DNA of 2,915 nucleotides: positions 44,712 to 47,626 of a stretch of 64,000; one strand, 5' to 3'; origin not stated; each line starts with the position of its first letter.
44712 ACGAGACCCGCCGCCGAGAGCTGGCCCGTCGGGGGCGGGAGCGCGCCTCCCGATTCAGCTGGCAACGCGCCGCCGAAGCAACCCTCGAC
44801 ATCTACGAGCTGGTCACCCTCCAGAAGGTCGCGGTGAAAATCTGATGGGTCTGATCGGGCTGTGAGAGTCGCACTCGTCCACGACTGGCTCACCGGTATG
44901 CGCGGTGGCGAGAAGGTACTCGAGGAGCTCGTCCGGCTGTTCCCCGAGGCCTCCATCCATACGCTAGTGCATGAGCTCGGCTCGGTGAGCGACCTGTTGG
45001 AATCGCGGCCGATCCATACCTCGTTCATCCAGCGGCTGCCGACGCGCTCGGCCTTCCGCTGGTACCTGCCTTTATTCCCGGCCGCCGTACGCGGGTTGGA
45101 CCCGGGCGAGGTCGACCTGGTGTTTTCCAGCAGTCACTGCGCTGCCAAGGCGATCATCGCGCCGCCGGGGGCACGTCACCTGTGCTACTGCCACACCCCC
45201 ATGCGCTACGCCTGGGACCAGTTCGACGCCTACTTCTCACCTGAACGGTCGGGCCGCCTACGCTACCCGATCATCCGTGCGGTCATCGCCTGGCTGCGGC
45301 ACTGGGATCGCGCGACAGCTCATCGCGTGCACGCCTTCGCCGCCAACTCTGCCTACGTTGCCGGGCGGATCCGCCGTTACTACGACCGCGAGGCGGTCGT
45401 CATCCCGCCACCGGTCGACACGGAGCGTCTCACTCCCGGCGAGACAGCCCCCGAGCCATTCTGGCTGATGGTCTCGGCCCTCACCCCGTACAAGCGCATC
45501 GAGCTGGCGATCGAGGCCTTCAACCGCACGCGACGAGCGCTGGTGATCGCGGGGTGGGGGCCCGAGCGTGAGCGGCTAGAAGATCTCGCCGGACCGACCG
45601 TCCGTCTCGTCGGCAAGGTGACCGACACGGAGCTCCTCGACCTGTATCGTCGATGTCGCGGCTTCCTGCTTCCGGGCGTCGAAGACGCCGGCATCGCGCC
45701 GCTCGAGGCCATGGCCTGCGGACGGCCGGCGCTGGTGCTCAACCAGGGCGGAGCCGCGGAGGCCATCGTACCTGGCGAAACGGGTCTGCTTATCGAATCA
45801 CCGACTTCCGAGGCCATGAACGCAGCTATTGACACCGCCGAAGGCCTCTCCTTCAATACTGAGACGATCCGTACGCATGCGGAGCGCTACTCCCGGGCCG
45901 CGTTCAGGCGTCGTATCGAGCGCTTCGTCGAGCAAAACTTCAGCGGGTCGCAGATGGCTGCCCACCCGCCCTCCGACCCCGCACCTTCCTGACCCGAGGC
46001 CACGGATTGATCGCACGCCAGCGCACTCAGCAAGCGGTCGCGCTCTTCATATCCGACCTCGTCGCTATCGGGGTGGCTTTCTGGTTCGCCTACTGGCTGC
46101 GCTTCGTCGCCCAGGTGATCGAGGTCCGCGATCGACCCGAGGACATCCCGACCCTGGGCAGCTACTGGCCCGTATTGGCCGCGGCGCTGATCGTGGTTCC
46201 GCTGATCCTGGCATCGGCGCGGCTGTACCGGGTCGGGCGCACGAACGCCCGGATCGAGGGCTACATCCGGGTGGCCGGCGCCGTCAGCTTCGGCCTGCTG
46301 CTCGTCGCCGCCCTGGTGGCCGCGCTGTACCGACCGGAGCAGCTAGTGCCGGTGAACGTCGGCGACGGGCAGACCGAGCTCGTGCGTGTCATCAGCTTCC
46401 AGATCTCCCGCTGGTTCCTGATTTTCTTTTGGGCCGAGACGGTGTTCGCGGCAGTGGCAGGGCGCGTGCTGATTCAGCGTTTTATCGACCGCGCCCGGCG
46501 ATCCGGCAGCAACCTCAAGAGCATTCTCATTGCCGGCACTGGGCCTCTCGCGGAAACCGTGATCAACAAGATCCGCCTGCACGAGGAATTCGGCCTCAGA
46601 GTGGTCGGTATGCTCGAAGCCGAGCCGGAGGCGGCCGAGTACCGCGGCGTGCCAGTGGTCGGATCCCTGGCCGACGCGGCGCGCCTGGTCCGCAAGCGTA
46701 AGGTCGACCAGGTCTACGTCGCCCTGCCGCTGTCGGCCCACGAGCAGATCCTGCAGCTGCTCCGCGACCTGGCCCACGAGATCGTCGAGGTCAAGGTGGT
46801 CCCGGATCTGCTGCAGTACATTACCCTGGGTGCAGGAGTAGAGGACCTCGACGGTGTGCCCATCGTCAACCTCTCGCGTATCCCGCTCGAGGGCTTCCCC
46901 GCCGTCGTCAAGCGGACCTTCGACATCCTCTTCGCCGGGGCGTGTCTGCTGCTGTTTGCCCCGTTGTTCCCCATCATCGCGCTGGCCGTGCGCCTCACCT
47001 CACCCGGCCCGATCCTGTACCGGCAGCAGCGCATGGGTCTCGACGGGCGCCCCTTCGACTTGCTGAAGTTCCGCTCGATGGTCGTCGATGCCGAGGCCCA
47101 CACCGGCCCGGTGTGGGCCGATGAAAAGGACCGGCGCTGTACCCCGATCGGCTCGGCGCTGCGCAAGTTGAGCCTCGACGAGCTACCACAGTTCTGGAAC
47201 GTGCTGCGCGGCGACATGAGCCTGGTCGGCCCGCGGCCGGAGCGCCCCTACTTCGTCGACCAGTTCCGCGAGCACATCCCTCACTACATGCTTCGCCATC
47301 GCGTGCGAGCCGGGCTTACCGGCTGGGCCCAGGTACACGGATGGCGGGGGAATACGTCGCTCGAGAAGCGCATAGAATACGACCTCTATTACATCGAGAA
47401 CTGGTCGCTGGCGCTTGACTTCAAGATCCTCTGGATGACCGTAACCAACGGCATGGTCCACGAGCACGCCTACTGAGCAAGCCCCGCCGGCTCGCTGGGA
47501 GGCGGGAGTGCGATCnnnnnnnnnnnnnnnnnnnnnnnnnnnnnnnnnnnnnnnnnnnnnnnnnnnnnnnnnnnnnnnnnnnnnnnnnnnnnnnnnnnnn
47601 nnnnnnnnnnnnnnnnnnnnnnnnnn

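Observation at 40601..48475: Seven-gene polysaccharide biosynthesis cluster with UDP-xylose synthase and translationally coupled glycosyltransferases, but no Wzx/Wzy/Wza genes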

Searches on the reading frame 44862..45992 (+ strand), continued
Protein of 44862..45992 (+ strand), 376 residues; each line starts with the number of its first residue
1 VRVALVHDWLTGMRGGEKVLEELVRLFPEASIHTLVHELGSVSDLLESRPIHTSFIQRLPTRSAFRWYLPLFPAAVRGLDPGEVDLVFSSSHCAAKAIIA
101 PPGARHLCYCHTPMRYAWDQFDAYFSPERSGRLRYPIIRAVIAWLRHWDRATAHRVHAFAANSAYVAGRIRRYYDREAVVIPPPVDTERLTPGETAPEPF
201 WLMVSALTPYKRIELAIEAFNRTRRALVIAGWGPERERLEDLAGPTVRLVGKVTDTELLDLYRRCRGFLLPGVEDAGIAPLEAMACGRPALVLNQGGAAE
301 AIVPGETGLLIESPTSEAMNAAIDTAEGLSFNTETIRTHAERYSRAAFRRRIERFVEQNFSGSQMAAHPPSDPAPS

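Call 49: search_protein_families(library=pfam, proteins=[L005:14307-15584:-, L012:13549-14805:-, L012:15007-16155:-, L007:17620-18933:-, L060:18904-20130:-, L018:17211-18863:+, L055:18234-19529:+, L055:19580-20848:-, L006:6314-7918:-, L030:13909-15222:-], max_evalue=0.01)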
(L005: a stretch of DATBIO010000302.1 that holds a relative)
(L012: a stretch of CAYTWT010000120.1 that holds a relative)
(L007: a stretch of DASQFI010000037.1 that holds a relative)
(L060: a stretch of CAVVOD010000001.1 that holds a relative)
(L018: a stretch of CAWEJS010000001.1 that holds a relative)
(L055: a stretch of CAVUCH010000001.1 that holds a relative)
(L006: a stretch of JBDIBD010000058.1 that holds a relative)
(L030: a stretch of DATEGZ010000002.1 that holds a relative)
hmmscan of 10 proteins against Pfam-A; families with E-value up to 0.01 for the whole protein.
L005:14307-15584:- (425 aa): 1 family
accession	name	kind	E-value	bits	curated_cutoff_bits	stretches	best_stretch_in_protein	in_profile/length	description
PF01594.21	AI-2E_transport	-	5.8e-54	183.9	34.3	1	57-401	7-324/327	AI-2E family transporter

L012:13549-14805:- (418 aa): 1 family
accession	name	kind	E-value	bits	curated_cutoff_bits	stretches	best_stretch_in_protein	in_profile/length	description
PF09594.16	GT87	-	3.7e-14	53.5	25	1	86-301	1-220/237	Glycosyltransferase family 87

L012:15007-16155:- (382 aa): 1 family
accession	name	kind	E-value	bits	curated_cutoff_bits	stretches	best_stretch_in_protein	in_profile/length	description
PF01594.21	AI-2E_transport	-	1.1e-53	183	34.3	1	17-352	6-322/327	AI-2E family transporter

L007:17620-18933:- (437 aa): 3 families
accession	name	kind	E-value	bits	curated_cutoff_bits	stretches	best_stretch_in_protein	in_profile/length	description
PF07690.21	MFS_1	-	1.3e-43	149.7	33.4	2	53-341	3-288/347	Major Facilitator Superfamily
PF12832.13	MFS_1_like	-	1.5e-06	28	25.2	2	56-150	9-102/373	MFS_1 like family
PF00083.30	Sugar_tr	-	5.2e-05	22.7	22.3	1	49-141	257-342/452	Sugar (and other) transporter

L060:18904-20130:- (408 aa): 2 families
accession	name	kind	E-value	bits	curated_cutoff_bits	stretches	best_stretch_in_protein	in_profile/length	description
PF07690.21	MFS_1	-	7.8e-48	163.6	33.4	2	16-304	3-289/347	Major Facilitator Superfamily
PF00083.30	Sugar_tr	-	8.1e-05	22.1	22.3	0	44-125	41-125/452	Sugar (and other) transporter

L018:17211-18863:+ (550 aa): 2 families
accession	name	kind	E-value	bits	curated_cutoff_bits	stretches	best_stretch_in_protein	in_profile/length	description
PF16980.11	CitMHS_2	-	3.6e-175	583.4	25.7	1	102-550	3-448/448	Putative citrate transport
PF03600.22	CitMHS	-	2.4e-05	24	31.9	1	197-469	79-329/336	Citrate transporter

L055:18234-19529:+ (431 aa): 1 family
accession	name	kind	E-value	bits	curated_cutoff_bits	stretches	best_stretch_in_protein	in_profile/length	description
PF00999.27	Na_H_Exchanger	-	3e-60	204.5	26.2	1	18-397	4-369/375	Sodium/hydrogen exchanger, transmembrane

L055:19580-20848:- (422 aa): 3 families
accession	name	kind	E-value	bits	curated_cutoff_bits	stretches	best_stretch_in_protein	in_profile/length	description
PF07690.21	MFS_1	-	2.3e-42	145.6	33.4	2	30-319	2-289/347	Major Facilitator Superfamily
PF05977.19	MFS_3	-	4.2e-09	35.8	27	1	79-406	60-393/524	Transmembrane secretion effector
PF12832.13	MFS_1_like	-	7.6e-07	28.9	25.2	1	29-380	4-361/373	MFS_1 like family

L006:6314-7918:- (534 aa): 1 family
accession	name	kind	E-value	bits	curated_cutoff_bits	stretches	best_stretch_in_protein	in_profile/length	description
PF01594.21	AI-2E_transport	-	1e-52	179.8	34.3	1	170-513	2-323/327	AI-2E family transporter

L030:13909-15222:- (437 aa): 2 families
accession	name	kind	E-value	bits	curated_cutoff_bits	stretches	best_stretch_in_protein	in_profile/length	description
PF07690.21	MFS_1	-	2.2e-46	158.8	33.4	2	58-395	2-339/347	Major Facilitator Superfamily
PF00083.30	Sugar_tr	-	1.6e-05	24.5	22.3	1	87-204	41-162/452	Sugar (and other) transporter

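Call 50: search_protein_families(library=pfam, proteins=[L073:7498-8925:+, L073:5139-6383:+, L050:11386-12921:-, L050:2034-3512:+, L050:630-2030:+, L077:9074-10369:+, L077:12706-14214:-, L034:16650-18383:-, L080:12587-13453:+, L041:16048-17130:-], max_evalue=0.01)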
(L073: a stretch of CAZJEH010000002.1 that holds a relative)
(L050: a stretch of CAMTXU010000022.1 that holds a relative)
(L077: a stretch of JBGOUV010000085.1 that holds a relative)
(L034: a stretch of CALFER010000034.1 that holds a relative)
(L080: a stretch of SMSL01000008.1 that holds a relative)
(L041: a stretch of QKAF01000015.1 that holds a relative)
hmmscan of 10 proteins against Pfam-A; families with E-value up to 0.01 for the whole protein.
L073:7498-8925:+ (475 aa): 1 family
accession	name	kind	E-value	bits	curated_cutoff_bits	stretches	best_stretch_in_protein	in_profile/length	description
PF04932.20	Wzy_C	-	7.9e-14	52.1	31.7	1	254-393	2-149/149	O-Antigen ligase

L073:5139-6383:+ (414 aa): 2 families
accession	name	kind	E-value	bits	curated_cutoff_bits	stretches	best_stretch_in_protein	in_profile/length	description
PF01943.22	Polysacc_synt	-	5.2e-17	62.6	28.2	1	20-283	4-272/274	Polysaccharide biosynthesis protein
PF13440.11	Polysacc_synt_3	-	3e-12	46.8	23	1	42-331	2-293/293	Polysaccharide biosynthesis protein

L050:11386-12921:- (511 aa): 2 families
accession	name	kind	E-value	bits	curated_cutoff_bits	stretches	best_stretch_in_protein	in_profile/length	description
PF03023.19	MurJ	-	1.3e-40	139.9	27.4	1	80-465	58-437/451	Lipid II flippase MurJ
PF01554.23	MatE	-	0.0012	19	24.9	1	233-389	7-158/161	MatE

L050:2034-3512:+ (492 aa): 1 family
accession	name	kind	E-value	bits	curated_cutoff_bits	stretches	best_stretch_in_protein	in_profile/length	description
PF01943.22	Polysacc_synt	-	6.6e-13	49.1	28.2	1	6-284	3-268/274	Polysaccharide biosynthesis protein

L050:630-2030:+ (466 aa): 1 family
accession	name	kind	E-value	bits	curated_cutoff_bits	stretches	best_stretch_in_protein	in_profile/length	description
PF04932.20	Wzy_C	-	6.3e-20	71.9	31.7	1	227-393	2-149/149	O-Antigen ligase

L077:9074-10369:+ (431 aa): 1 family
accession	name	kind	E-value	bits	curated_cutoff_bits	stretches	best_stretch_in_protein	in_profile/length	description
PF03023.19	MurJ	-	5.9e-39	134.4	27.4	1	41-429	1-401/451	Lipid II flippase MurJ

L077:12706-14214:- (502 aa): 2 families
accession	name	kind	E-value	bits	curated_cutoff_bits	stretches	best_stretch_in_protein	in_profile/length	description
PF07690.21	MFS_1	-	7.7e-16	58.4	33.4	2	142-300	3-166/347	Major Facilitator Superfamily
PF12832.13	MFS_1_like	-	1.6e-06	27.9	25.2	1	137-283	214-362/373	MFS_1 like family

L034:16650-18383:- (577 aa): 0 families

L080:12587-13453:+ (288 aa): 1 family
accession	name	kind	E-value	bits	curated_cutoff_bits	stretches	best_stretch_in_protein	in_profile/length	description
PF00892.27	EamA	-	1.8e-27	96.7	28.2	2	2-134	2-134/135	EamA-like transporter family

L041:16048-17130:- (360 aa): 1 family
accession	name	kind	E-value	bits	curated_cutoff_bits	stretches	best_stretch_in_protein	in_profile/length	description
PF00119.25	ATP-synt_A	-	1.2e-54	185.9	33.9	1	142-352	1-216/217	ATP synthase A chain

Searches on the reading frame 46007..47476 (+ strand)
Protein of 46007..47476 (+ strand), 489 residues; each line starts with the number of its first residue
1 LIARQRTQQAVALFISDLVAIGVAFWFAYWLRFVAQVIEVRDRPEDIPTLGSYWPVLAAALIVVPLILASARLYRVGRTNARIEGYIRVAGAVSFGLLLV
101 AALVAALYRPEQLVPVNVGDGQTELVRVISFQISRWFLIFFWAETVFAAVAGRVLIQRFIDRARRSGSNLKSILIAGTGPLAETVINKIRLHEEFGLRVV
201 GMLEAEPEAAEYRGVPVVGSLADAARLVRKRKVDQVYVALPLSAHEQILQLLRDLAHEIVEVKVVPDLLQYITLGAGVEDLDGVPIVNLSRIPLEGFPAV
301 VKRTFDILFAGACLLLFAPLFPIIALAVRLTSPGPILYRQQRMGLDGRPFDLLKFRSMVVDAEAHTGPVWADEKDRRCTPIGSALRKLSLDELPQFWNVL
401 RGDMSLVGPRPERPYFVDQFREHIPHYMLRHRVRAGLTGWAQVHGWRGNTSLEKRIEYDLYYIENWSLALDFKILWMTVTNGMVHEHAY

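Call 6: search_protein_families(library=pfam, proteins=[window:46007-47476:+])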
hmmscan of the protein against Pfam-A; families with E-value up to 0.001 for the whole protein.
window:46007-47476:+ (489 aa): 2 families
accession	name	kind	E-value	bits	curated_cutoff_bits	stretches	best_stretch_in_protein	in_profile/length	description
PF02397.22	Bac_transf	-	6.6e-71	238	27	1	302-481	1-176/179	Bacterial sugar transferase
PF13727.12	CoA_binding_3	-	3e-21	76.7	25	1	133-266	43-175/175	CoA-binding domain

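Call 7: search_protein_families(library=ncbifam, proteins=[window:46007-47476:+])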
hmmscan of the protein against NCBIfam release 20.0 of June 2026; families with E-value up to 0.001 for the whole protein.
window:46007-47476:+ (489 aa): 10 families
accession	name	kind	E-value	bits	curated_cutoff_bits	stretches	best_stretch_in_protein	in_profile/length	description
TIGR03023.1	WcaJ_sugtrans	equivalog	2.2e-145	485.4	410.75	1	16-489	2-453/453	undecaprenyl-phosphate glucose phosphotransferase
TIGR03025.1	EPS_sugtrans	subfamily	1.1e-140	469.8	295.55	1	16-489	2-445/445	exopolysaccharide biosynthesis polyprenyl glycosylphosphotransferase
NF007518.0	PRK10124.1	equivalog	5.6e-92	308.9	684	1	130-489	106-464/464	undecaprenyl-phosphate glucose phosphotransferase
TIGR03013.1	EpsB_2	subfamily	1.1e-79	268.7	393.35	1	17-479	3-433/443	TIGR03013 family XrtA/PEP-CTERM system glycosyltransferase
TIGR03022.1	WbaP_sugtrans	subfamily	2.9e-73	247.7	403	1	130-485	88-452/456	undecaprenyl-phosphate galactose phosphotransferase WbaP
NF050817.1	PolSacchBiosHfsE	equivalog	2.2e-54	185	750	1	143-480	113-457/467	polysaccharide biosynthesis protein HfsE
NF041877.1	EPS_EpsZ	equivalog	1.4e-51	175.6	800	1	137-480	108-450/459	exopolysaccharide biosynthesis polyisoprenyl-phosphate hexose-1-phosphate transferase EpsZ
NF052601.1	undeca_RfbP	equivalog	1.8e-45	155.1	330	1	299-480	42-233/244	undecaprenyl-phosphate galactose phosphotransferase family protein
NF011751.0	PRK15204.1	equivalog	2.3e-36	125.4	907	1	125-487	104-474/476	undecaprenyl-phosphate galactose phosphotransferase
NF045514.1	glycotran_HepC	equivalog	9.6e-24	83.9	140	1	299-411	114-211/220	heterocyst development glycosyltransferase HepC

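Call 39: search_solved_structures(query=window:46007-47476:+, max_evalue=0.00001)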
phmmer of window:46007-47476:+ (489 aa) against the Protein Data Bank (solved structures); distinct sequences matched with E-value up to 0.00001: 7.
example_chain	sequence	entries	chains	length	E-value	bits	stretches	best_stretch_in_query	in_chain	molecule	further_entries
8t53_A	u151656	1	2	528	5.3e-34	121.1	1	125-480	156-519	Undecaprenyl-phosphate galactose phosphotransferase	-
8g1n_A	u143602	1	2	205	5.1e-32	114.5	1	300-480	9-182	N,N'-diacetylbacilliosaminyl-1-phosphate transferase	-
8e37_B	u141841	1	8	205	2.3e-31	112.4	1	300-480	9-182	N,N'-diacetylbacilliosaminyl-1-phosphate transferase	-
30us_A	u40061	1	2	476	4.9e-31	111.3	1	128-480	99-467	UDP-Gal::undecaprenolphosphate Gal-1-P transferase WbaP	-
30wc_A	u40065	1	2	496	5e-31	111.2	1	129-480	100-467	Undecaprenyl-phosphate galactose phosphotransferase WbaP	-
9s7s_A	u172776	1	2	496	5e-31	111.2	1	129-480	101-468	UDP-Gal::undecaprenolphosphate Gal-1-P transferase WbaP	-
9s8l_A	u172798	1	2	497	5.1e-31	111.2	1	129-480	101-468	UDP-Gal::undecaprenolphosphate Gal-1-P transferase WbaP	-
